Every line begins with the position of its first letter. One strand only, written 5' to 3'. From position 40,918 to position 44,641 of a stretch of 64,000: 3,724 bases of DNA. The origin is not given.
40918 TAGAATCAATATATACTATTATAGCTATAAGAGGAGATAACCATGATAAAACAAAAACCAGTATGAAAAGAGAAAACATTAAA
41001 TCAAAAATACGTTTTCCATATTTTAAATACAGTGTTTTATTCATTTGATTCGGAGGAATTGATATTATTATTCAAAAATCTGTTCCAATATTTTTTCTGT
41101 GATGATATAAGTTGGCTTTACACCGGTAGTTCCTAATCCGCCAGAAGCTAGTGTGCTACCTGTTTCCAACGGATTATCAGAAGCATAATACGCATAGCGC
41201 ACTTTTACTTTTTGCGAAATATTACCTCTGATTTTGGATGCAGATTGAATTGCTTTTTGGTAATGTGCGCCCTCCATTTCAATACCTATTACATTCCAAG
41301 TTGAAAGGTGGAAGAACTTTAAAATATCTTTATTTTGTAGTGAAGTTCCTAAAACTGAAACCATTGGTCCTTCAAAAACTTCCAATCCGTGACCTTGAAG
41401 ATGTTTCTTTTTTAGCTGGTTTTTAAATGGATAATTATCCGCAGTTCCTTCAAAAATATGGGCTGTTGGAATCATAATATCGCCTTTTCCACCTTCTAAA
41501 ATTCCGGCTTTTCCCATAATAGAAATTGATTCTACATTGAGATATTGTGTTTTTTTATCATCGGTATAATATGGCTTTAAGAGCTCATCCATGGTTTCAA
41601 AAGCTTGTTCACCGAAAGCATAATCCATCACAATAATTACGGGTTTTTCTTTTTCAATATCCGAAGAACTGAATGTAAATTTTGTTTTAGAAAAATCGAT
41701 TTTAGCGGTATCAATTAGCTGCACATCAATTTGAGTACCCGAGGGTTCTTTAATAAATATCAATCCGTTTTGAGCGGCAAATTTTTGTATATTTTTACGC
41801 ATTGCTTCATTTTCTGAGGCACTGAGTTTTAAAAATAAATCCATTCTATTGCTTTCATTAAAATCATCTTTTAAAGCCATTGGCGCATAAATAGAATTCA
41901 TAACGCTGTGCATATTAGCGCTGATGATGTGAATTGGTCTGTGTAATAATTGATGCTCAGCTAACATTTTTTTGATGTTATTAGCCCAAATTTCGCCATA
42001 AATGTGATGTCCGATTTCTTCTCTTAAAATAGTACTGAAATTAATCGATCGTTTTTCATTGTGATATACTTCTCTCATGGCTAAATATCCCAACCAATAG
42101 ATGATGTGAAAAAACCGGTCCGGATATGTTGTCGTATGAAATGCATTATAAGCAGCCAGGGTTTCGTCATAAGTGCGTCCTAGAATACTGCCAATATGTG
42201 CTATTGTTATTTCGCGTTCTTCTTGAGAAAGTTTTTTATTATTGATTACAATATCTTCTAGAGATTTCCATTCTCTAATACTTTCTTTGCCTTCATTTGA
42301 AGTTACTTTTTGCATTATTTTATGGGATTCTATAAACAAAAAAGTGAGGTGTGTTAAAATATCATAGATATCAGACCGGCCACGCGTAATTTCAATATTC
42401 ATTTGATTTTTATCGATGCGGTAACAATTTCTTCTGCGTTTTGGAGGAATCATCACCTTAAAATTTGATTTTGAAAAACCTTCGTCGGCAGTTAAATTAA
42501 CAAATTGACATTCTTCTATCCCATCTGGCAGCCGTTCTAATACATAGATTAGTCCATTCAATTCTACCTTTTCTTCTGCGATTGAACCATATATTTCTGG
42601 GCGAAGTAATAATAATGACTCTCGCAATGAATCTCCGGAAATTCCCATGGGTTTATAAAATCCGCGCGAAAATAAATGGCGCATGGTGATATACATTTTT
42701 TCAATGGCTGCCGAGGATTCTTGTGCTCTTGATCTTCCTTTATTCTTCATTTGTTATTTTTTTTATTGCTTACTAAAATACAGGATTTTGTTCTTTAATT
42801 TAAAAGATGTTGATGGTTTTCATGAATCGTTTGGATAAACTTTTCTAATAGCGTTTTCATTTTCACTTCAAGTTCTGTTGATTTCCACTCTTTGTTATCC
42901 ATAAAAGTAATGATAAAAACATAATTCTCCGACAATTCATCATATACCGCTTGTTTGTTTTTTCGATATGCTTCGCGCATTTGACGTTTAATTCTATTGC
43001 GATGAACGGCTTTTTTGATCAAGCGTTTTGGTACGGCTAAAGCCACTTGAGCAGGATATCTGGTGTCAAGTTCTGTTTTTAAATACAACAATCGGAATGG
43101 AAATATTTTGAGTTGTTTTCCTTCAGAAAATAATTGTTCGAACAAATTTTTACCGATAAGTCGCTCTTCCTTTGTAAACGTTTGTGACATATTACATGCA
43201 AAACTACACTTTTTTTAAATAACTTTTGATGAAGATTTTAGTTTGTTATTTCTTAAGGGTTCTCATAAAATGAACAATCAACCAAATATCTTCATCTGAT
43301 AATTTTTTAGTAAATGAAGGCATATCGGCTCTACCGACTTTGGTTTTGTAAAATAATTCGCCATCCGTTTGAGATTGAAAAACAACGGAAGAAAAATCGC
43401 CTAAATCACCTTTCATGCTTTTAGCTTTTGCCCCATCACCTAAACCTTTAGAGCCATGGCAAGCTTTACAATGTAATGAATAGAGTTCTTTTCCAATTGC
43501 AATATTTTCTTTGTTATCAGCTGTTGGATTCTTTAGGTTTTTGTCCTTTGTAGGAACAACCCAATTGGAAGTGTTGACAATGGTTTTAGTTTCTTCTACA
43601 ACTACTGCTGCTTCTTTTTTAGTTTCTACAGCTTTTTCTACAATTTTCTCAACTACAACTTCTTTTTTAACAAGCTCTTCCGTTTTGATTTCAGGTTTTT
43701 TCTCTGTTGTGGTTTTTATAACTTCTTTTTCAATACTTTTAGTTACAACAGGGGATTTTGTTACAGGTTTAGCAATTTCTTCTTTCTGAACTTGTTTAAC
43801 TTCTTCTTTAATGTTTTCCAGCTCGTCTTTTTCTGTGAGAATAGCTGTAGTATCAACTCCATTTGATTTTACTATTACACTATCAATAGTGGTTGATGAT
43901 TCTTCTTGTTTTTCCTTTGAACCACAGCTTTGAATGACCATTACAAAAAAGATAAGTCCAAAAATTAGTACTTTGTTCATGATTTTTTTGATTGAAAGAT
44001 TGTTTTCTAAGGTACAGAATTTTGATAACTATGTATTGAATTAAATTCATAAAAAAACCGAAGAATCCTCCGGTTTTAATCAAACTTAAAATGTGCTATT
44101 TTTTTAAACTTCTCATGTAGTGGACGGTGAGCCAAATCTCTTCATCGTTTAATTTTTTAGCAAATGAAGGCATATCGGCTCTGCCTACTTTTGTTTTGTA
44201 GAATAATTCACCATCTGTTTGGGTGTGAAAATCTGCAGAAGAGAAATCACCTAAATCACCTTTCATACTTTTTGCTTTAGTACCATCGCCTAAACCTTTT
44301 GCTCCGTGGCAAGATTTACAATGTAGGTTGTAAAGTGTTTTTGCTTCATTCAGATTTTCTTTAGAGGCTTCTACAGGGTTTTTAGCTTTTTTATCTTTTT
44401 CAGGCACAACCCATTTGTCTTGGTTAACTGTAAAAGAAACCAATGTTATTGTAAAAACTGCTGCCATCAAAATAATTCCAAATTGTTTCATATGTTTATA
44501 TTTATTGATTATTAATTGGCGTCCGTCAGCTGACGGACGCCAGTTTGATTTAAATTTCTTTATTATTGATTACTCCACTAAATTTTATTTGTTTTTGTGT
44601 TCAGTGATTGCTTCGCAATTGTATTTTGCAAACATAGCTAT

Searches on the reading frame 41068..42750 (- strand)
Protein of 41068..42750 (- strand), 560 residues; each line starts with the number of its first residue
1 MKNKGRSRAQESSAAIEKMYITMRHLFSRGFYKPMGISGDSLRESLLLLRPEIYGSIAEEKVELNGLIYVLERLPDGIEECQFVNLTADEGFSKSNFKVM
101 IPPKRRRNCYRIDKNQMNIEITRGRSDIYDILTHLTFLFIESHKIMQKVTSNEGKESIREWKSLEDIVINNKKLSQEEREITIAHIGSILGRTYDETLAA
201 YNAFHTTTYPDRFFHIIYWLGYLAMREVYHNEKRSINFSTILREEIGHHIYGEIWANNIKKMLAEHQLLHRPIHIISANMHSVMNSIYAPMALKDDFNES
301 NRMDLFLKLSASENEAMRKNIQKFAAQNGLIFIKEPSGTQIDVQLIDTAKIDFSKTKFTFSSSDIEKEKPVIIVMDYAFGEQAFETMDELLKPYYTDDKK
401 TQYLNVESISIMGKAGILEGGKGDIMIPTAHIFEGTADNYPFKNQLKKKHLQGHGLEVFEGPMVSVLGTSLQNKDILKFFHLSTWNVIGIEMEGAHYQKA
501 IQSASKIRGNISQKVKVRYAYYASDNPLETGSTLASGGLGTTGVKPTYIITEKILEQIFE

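Call 83: search_protein_families(library=pfam, proteins=[window:41068-42750:-], max_evalue=0.00001)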
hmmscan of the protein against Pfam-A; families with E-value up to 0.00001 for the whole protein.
window:41068-42750:- (560 aa): 1 family
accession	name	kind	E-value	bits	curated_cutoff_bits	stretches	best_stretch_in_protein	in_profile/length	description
PF21850.2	DUF6909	-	7.6e-66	223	27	2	312-560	285-535/535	Family of unknown function (DUF6909)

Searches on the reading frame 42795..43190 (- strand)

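Call 83: search_protein_families(library=pfam, proteins=[window:42795-43190:-], max_evalue=0.00001)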
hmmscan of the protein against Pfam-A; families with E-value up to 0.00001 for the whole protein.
window:42795-43190:- (131 aa): 1 family
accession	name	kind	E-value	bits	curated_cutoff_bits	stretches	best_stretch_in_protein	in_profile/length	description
PF00825.24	Ribonuclease_P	-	1e-19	71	22.3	1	5-117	1-107/109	Ribonuclease P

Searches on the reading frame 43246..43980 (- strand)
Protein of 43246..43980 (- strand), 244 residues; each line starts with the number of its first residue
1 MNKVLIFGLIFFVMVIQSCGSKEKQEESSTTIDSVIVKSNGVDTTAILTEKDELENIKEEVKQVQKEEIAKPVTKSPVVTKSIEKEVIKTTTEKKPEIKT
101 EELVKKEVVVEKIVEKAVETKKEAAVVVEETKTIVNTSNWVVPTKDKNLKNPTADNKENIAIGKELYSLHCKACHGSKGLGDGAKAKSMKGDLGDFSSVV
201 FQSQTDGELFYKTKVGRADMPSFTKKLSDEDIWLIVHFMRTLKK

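Call 3: search_protein_families(library=pfam, proteins=[window:43246-43980:-], max_evalue=0.1)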
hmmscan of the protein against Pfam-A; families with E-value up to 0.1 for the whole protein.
window:43246-43980:- (244 aa): 2 families
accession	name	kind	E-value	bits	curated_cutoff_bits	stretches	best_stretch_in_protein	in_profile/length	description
PF00034.26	Cytochrom_C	-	3.9e-11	44.6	21.3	1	161-243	2-90/90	Cytochrome c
PF13442.11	Cytochrome_CBB3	-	3.9e-11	43.6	27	1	159-239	2-68/68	Cytochrome C oxidase, cbb3-type, subunit III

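Call 4: search_protein_families(library=ncbifam, proteins=[window:43246-43980:-], max_evalue=0.1)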
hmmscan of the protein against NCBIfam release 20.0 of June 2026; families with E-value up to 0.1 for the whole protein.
window:43246-43980:- (244 aa): 11 families
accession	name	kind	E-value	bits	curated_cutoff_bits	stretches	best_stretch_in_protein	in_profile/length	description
NF011054.0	PRK14486.1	equivalog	4.5e-15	55.9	447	1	126-243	178-291/294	putative bifunctional cbb3-type cytochrome c oxidase subunit II/cytochrome c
TIGR04494.1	c550_PedF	equivalog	1.5e-09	37.8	122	1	134-242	24-130/133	cytochrome c-550 PedF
TIGR00782.1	ccoP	equivalog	1.4e-07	31.1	179.95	1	152-242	195-281/285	cytochrome-c oxidase, cbb3-type subunit III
NF050122.1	bc1_QcrC_actin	exception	5.1e-06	26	200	1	147-205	29-83/253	cytochrome bc1 complex diheme cytochrome c subunit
NF045930.1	Cytc6PetJCyano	equivalog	1e-05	25.4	135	1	157-234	25-97/110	cytochrome c6 PetJ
NF033864.1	cytochrome579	equivalog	1.4e-05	25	280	1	146-223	35-115/179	cytochrome 579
TIGR03872.1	cytochrome_MoxG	equivalog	0.0011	19.1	147.8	1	149-243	33-122/133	cytochrome c(L), periplasmic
NF045774.1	cytochro_C551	exception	0.0011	18.9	118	0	150-178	29-57/110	cytochrome c551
NF050142.1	PG1828_fam_lipo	equivalog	0.0017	19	50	1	1-46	1-52/59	PG1828 family lipoprotein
TIGR04526.1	predic_Ig_block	subfamily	0.037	13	150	1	5-153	8-160/693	putative immunoglobulin-blocking virulence protein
NF008074.0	PRK10811.1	equivalog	0.067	10.9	908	1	16-146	843-968/1068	ribonuclease E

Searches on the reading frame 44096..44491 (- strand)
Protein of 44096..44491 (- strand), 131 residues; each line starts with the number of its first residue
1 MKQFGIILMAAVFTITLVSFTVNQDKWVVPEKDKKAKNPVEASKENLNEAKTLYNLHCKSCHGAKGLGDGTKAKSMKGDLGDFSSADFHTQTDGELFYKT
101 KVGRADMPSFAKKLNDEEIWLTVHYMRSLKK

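Call 3: search_protein_families(library=pfam, proteins=[window:44096-44491:-], max_evalue=0.1)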
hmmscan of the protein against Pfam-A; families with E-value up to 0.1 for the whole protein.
window:44096-44491:- (131 aa): 4 families
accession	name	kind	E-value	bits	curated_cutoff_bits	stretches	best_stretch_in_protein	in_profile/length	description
PF00034.26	Cytochrom_C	-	2.1e-11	45.4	21.3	1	49-130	3-90/90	Cytochrome c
PF13442.11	Cytochrome_CBB3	-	1.8e-10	41.4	27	1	46-126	2-68/68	Cytochrome C oxidase, cbb3-type, subunit III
PF14495.11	Cytochrom_C550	-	0.039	14.1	27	1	38-63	17-42/136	Cytochrome c-550 domain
PF21817.3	CapR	-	0.073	13.7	24.2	0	40-68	17-46/67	CapR homology domain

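Call 4: search_protein_families(library=ncbifam, proteins=[window:44096-44491:-], max_evalue=0.1)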
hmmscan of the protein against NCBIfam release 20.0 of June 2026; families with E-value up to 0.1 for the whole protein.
window:44096-44491:- (131 aa): 13 families
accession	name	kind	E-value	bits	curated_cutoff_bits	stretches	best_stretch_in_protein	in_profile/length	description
NF011054.0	PRK14486.1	equivalog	7e-13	48.7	447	1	15-130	183-291/294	putative bifunctional cbb3-type cytochrome c oxidase subunit II/cytochrome c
TIGR04494.1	c550_PedF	equivalog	2.2e-06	27.6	122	1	31-129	34-130/133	cytochrome c-550 PedF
NF050122.1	bc1_QcrC_actin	exception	3.4e-06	26.6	200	1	26-125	23-113/253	cytochrome bc1 complex diheme cytochrome c subunit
NF033864.1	cytochrome579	equivalog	9.2e-06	25.5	280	1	37-129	39-139/179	cytochrome 579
NF045930.1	Cytc6PetJCyano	equivalog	1e-05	25.4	135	1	42-125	23-101/110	cytochrome c6 PetJ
TIGR00782.1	ccoP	equivalog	1.1e-05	24.9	179.95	1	42-129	198-281/285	cytochrome-c oxidase, cbb3-type subunit III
NF045773.1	cytochro_C550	exception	0.00019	21.4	125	1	4-68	9-70/118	cytochrome c550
TIGR03872.1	cytochrome_MoxG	equivalog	0.00027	21.1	147.8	1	29-130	26-122/133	cytochrome c(L), periplasmic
NF045774.1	cytochro_C551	exception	0.0022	17.9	118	1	32-65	24-57/110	cytochrome c551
TIGR03045.1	PS_II_C550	equivalog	0.011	15.4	177.75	1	14-63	19-67/159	photosystem II cytochrome c-550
TIGR04484.1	thiosulf_SoxA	equivalog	0.014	14.7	110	1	17-68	85-135/212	sulfur oxidation c-type cytochrome SoxA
TIGR04039.1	MXAN_0977_Heme2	hypoth_equivalog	0.043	12.9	362.85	1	9-106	141-234/336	MbnH family di-heme enzyme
TIGR03806.1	chp_HNE_0200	subfamily_domain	0.099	11.8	313.3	0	36-71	196-234/314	SO2930 family diheme c-type cytochrome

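Call 78: search_solved_structures(query=window:44096-44491:-, max_evalue=0.001)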
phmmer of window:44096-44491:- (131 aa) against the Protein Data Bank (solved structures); distinct sequences matched with E-value up to 0.001: 11.
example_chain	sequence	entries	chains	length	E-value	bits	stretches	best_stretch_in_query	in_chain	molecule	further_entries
6h5l_B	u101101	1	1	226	1.8e-18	70.2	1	29-129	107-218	Conserved hypothetical cytochrome protein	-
9vr0_A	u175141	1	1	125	1.8e-16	63.7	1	26-128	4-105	Cytochrome c552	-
7o9u_A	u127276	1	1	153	2.5e-16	63.2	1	26-128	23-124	Cytochrome c552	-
6btm_E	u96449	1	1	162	2.8e-09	40.4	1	36-130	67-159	Alternative Complex III subunit E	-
7o38_A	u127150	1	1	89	2.8e-08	37.2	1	46-131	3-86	Cytochrome c-552 Ks_3357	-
6f0k_E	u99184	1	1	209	8.2e-06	29.3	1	38-130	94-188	Quinol:cytochrome c oxidoreductase monoheme cytochrome subunit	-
6hwh_M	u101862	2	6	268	6.7e-05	26.3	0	51-91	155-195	Cytochrome bc1 complex cytochrome c subunit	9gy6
8ovc_O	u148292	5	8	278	7.5e-05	26.2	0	51-91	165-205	Cytochrome bc1 complex cytochrome c subunit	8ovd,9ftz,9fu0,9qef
6adq_C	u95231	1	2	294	9e-05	25.9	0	51-91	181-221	Cytochrome bc1 complex cytochrome c subunit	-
7rh5_O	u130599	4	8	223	0.0001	25.7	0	51-91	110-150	Cytochrome bc1 complex cytochrome c subunit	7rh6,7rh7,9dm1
5mxy_A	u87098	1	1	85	0.00052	23.5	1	51-131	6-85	Cytochrome c-552 Ks_3358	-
